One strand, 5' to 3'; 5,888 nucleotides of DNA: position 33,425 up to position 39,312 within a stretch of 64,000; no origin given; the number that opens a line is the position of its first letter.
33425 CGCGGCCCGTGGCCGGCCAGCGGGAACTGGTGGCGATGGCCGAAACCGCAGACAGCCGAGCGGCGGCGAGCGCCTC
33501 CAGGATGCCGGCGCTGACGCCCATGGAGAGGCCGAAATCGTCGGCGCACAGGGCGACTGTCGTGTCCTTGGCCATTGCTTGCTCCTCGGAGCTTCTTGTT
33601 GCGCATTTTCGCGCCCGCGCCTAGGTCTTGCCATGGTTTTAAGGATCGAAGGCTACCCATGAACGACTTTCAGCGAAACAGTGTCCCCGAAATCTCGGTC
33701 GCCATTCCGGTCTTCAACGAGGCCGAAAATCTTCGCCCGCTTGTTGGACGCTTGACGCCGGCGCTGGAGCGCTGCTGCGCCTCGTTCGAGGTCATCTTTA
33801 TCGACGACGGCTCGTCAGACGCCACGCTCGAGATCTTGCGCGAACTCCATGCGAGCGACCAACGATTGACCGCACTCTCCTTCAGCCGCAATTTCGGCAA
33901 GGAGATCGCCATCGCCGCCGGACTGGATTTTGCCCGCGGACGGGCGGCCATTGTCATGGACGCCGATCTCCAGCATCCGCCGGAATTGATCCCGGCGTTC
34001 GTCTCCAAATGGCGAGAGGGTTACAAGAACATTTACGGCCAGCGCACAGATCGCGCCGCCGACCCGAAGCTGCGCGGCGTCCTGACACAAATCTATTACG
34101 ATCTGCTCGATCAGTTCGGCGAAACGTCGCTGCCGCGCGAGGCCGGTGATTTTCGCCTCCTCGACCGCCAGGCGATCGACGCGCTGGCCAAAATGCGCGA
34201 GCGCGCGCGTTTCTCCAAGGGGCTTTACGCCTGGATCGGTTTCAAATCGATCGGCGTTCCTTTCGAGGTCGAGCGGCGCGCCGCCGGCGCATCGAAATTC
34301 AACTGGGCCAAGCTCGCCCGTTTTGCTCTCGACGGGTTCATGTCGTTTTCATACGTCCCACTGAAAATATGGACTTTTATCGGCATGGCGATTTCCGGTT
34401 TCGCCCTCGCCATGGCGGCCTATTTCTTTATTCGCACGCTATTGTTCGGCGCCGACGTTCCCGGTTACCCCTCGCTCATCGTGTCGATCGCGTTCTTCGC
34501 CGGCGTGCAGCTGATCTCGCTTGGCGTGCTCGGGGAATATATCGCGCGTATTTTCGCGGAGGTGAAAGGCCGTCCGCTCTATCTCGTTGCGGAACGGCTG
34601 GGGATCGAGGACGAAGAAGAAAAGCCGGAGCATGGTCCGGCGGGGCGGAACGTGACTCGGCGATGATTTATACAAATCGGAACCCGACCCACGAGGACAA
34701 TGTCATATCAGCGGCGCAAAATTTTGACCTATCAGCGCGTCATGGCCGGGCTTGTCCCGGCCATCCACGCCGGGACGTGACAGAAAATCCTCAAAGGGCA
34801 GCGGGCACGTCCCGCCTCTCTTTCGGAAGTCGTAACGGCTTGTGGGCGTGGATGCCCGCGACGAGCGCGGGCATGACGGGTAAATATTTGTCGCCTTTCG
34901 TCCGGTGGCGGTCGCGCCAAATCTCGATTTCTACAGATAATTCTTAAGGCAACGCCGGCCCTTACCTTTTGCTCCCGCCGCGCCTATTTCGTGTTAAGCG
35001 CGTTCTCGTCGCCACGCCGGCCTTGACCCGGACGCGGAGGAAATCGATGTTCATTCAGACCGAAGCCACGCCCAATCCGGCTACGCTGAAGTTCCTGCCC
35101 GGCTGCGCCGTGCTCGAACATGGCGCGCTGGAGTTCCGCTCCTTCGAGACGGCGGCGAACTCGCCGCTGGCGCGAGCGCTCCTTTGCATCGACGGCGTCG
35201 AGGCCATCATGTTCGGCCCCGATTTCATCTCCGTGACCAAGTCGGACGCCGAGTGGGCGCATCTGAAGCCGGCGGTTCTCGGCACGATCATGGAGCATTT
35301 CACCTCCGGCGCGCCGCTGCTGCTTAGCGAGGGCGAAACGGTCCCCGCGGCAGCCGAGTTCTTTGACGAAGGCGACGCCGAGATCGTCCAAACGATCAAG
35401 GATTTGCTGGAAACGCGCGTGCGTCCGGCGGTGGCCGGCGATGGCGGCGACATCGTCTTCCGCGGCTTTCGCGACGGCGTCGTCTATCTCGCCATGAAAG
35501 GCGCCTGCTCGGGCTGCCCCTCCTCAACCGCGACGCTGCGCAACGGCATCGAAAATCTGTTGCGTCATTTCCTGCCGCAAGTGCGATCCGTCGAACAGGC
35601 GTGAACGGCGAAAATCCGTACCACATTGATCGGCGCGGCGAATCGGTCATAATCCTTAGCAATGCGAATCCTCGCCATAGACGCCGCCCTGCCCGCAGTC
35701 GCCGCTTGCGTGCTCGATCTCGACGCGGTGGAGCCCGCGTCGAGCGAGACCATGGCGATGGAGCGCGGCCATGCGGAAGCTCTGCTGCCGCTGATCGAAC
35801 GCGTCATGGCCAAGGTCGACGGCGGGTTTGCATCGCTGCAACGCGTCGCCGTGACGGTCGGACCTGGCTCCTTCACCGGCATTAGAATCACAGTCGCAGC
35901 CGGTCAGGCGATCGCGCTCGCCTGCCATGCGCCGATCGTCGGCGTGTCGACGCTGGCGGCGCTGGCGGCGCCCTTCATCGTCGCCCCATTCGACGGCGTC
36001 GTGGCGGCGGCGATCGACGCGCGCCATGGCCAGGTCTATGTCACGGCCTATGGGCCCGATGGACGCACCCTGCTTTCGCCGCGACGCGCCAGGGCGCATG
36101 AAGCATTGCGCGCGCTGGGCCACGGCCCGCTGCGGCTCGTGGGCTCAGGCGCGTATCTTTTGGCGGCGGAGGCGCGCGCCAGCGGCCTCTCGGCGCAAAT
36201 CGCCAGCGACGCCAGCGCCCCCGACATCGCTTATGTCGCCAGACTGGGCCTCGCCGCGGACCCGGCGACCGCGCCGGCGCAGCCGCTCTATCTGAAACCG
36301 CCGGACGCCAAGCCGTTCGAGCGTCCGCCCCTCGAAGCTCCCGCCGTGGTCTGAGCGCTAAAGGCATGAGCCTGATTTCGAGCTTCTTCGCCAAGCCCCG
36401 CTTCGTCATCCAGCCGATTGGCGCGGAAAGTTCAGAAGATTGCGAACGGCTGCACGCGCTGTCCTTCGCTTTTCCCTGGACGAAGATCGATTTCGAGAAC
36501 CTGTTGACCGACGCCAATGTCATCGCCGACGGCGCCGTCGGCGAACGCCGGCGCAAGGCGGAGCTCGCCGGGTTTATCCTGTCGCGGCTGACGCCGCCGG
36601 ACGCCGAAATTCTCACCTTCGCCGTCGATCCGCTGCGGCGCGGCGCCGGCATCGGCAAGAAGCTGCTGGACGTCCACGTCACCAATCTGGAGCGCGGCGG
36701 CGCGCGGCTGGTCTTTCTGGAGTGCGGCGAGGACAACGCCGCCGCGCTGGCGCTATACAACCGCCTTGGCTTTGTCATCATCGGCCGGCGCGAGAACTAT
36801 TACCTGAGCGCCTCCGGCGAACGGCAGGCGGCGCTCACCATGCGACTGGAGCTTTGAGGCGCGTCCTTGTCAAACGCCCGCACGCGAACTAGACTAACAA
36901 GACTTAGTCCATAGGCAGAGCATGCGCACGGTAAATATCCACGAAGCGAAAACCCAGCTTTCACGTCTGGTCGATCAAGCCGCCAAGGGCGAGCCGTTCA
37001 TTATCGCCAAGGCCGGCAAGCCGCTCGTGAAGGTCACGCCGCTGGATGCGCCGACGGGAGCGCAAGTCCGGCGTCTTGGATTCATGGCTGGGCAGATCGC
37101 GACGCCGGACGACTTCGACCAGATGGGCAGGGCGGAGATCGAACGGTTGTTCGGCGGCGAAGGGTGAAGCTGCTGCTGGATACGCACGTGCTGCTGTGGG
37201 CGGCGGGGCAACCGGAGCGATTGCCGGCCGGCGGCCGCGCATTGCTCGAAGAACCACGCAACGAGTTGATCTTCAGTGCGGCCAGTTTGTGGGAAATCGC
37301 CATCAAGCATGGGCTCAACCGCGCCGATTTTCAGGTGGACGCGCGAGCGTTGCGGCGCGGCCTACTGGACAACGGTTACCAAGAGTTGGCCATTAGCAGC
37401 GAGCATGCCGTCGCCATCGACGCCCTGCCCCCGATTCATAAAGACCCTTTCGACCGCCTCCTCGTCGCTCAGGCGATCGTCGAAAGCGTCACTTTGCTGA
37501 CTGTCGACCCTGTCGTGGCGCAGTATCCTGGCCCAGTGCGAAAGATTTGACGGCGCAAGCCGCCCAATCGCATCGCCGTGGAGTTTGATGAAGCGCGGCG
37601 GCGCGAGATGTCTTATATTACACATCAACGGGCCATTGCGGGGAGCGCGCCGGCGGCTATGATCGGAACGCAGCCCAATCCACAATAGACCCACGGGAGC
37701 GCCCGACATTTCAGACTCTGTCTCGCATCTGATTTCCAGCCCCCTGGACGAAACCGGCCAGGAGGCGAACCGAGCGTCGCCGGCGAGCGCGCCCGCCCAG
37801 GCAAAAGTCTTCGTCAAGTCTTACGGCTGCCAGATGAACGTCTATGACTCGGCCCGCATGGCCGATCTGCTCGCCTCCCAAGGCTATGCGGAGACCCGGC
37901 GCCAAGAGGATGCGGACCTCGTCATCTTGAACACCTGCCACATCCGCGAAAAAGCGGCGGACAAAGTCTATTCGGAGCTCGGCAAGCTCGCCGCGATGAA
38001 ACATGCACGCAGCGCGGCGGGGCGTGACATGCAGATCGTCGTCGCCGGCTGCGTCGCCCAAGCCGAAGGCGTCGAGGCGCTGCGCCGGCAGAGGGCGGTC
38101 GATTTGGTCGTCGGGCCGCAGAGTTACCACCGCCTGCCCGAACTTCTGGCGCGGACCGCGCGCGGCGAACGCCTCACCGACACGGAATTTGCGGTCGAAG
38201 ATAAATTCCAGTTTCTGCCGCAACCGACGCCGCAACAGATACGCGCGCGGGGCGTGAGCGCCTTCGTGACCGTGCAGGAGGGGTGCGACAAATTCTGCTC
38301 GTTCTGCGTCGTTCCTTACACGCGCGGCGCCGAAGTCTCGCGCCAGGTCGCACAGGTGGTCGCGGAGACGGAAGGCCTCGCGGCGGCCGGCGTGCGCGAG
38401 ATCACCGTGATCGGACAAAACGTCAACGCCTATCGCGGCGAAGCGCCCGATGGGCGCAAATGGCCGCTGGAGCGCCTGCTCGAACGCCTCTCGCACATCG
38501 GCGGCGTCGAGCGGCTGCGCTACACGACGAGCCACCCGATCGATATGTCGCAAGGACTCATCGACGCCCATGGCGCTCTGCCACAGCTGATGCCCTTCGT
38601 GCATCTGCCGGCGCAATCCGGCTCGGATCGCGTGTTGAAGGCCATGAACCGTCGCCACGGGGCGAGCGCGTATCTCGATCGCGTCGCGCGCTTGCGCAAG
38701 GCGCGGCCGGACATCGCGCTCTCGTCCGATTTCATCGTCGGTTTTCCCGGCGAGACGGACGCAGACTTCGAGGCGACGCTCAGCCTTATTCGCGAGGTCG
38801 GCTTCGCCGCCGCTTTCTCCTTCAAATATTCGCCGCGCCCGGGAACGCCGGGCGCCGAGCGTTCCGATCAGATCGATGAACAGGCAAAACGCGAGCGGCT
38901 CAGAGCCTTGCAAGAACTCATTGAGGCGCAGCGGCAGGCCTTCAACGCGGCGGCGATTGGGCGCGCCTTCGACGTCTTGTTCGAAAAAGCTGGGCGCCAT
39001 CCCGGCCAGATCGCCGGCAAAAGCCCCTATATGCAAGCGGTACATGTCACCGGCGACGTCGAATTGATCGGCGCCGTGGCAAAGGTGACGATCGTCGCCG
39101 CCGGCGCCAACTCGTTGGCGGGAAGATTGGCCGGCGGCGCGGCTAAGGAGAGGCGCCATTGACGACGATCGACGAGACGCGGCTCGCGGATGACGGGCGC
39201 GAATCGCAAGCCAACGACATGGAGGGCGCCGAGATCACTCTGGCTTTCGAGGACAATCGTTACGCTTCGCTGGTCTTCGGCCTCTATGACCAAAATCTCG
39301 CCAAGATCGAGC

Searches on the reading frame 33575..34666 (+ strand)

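Call 49: search_protein_families(library=pfam, proteins=[window:33575-34666:+], max_evalue=0.00001)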
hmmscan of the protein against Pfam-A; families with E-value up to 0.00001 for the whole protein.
window:33575-34666:+ (363 aa): 1 family
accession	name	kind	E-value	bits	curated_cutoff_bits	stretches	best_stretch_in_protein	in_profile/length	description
PF00535.33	Glycos_transf_2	-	1.7e-29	103.3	23.3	1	41-203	1-166/168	Glycosyl transferase family 2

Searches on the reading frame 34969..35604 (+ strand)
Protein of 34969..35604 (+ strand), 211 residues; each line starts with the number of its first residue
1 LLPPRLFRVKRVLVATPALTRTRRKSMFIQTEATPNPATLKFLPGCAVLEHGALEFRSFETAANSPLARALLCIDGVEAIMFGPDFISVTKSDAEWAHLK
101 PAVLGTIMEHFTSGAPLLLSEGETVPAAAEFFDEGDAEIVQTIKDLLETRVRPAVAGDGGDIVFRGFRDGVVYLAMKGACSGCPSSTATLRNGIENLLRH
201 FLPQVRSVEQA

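Call 49: search_protein_families(library=pfam, proteins=[window:34969-35604:+], max_evalue=0.00001)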
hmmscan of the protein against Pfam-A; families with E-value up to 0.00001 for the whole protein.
window:34969-35604:+ (211 aa): 2 families
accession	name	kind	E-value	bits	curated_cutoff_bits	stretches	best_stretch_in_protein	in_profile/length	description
PF08712.16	Nfu_N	-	4.4e-29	100.8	27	1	29-114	1-88/88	Scaffold protein Nfu/NifU N terminal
PF01106.22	NifU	-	3.3e-26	91.7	27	1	143-209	1-67/67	NifU-like domain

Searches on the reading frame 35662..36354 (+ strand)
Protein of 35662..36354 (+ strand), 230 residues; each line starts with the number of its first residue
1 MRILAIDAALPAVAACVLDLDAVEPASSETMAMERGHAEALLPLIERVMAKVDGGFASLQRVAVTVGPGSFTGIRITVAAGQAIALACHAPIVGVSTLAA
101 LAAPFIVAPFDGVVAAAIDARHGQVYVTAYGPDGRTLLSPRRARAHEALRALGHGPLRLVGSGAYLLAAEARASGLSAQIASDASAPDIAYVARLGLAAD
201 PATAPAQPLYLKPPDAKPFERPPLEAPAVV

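Call 49: search_protein_families(library=pfam, proteins=[window:35662-36354:+], max_evalue=0.00001)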
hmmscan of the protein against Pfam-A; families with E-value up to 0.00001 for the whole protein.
window:35662-36354:+ (230 aa): 1 family
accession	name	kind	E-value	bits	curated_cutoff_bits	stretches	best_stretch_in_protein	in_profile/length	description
PF00814.31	TsaD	-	5.8e-23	82.4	24.8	1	34-137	26-133/264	tRNA N6-adenosine threonylcarbamoyltransferase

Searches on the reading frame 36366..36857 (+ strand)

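Call 49: search_protein_families(library=pfam, proteins=[window:36366-36857:+], max_evalue=0.00001)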
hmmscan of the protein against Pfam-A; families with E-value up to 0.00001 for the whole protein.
window:36366-36857:+ (163 aa): 3 families
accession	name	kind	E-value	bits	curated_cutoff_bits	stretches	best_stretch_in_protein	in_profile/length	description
PF00583.31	Acetyltransf_1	-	1.5e-13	51.4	20.7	1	28-136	6-116/116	Acetyltransferase (GNAT) family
PF13508.13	Acetyltransf_7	-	3.8e-09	37.2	27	1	65-137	12-83/84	Acetyltransferase (GNAT) domain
PF13673.13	Acetyltransf_10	-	2.5e-06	27.9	23.6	1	64-141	39-112/128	Acetyltransferase (GNAT) domain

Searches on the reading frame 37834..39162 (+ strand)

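Call 5: search_protein_families(library=pfam, proteins=[window:37834-39162:+], max_evalue=0.001)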
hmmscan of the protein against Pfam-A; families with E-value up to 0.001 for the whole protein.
window:37834-39162:+ (442 aa): 3 families
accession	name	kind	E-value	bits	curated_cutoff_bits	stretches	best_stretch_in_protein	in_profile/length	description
PF04055.27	Radical_SAM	-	1.7e-24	87.3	29.5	1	146-319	2-166/166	Radical SAM superfamily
PF00919.26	UPF0004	-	3.4e-23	81.9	27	1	1-94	11-98/98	Uncharacterized protein family UPF0004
PF01938.26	TRAM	-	4.7e-06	26.8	21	1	375-432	4-60/61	TRAM domain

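Call 6: search_protein_families(library=ncbifam, proteins=[window:37834-39162:+], max_evalue=0.001)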
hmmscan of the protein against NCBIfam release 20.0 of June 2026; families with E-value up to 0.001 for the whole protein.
window:37834-39162:+ (442 aa): 14 families
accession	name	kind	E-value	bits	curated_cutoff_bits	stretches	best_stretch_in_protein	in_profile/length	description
TIGR00089.1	TIGR00089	subfamily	3.3e-133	444.6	251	1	1-430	11-429/429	MiaB/RimO family radical SAM methylthiotransferase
TIGR01574.1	miaB-methiolase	equivalog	1.3e-132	443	355.3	1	1-432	11-436/437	tRNA (N6-isopentenyl adenosine(37)-C2)-methylthiotransferase MiaB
TIGR01579.1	MiaB-like-C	equivalog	2.8e-90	303.5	357.05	1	1-420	8-416/416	tRNA (N(6)-L-threonylcarbamoyladenosine(37)-C(2))-methylthiotransferase MtaB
NF010916.0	PRK14336.1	equivalog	2.1e-84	283.7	606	2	139-433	122-413/418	tRNA (N6-isopentenyl adenosine(37)-C2)-methylthiotransferase MiaB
TIGR01125.1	TIGR01125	equivalog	1.2e-71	242.1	356.95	1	2-413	12-407/432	30S ribosomal protein S12 methylthiotransferase RimO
TIGR01578.1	MiaB-like-B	hypoth_equivalog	3.7e-63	213.8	314.7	1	2-431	12-419/421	tRNA (N(6)-L-threonylcarbamoyladenosine(37)-C(2))-methylthiotransferase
TIGR04014.1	B12_SAM_MJ_0865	equivalog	2.6e-25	89.1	360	1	132-382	147-392/434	methyl-coenzyme M reductase glutamine C-methyltransferase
TIGR04013.1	B12_SAM_MJ_1487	hypoth_equivalog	1.1e-24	87.1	251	1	60-353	71-367/382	TIGR04013 family B12-binding domain/radical SAM domain-containing protein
TIGR04479.1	bcpD_PhpK_rSAM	subfamily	4.1e-14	51.8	600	1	258-322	347-409/504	PhpK family radical SAM P-methyltransferase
TIGR01212.1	TIGR01212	equivalog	1.9e-06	27.2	180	1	256-323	141-206/302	tRNA modification radical SAM protein MnmL/YtqA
TIGR04072.2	rSAM_ladder_B12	equivalog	6e-05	21.8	360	0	139-189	177-229/443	lipid biosynthesis B12-binding/radical SAM protein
TIGR04428.1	B12_rSAM_trp_MT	equivalog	7.2e-05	21.3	500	1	139-192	214-267/558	tryptophan 2-C-methyltransferase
TIGR03994.1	rSAM_HemZ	equivalog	0.00061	19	321.4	0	261-320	206-264/401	coproporphyrinogen dehydrogenase HemZ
TIGR03471.1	HpnJ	equivalog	0.00089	18.2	577.6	0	262-338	307-381/472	hopanoid biosynthesis associated radical SAM protein HpnJ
